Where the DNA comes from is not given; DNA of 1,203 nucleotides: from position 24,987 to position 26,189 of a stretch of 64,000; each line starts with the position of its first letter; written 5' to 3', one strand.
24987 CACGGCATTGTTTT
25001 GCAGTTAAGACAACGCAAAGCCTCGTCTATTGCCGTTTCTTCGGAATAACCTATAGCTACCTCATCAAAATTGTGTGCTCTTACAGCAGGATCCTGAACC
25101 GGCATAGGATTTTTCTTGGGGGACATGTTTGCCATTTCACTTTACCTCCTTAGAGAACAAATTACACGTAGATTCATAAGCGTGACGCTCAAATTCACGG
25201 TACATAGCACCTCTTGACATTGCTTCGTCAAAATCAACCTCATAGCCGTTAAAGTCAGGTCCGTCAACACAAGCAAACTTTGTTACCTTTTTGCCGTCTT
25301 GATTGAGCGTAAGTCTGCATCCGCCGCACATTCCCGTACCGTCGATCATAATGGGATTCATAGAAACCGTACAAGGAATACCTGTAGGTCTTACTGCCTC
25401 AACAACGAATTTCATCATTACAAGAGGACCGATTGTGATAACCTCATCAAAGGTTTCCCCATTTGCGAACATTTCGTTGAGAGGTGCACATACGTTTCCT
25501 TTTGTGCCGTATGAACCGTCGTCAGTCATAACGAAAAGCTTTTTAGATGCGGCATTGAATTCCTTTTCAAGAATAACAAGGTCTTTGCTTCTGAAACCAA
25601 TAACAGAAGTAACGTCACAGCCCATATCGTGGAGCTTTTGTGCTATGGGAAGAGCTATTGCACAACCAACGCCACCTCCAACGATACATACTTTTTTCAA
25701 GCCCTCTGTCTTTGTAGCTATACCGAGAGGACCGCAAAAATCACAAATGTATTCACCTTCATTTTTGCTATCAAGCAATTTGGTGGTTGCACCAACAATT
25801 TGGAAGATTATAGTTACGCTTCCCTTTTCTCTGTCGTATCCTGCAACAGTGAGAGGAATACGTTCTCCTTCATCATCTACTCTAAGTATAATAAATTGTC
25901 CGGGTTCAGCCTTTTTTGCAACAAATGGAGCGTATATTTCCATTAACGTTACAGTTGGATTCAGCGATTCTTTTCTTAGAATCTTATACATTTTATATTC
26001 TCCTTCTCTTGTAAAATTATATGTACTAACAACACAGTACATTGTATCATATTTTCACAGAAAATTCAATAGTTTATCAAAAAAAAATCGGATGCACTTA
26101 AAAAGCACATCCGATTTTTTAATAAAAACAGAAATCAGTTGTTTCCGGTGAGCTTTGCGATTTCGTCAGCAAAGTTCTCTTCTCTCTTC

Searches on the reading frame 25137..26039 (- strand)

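Call 75: search_protein_families(library=pfam, proteins=[window:25137-26039:-], max_evalue=0.00001)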
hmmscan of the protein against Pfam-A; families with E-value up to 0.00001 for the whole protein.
window:25137-26039:- (300 aa): 1 family
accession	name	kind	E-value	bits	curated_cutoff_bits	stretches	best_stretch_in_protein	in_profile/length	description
PF10418.14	DHODB_Fe-S_bind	-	2.4e-12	46.8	23.9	1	228-269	1-41/41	Iron-sulfur cluster binding domain of dihydroorotate dehydrogenase B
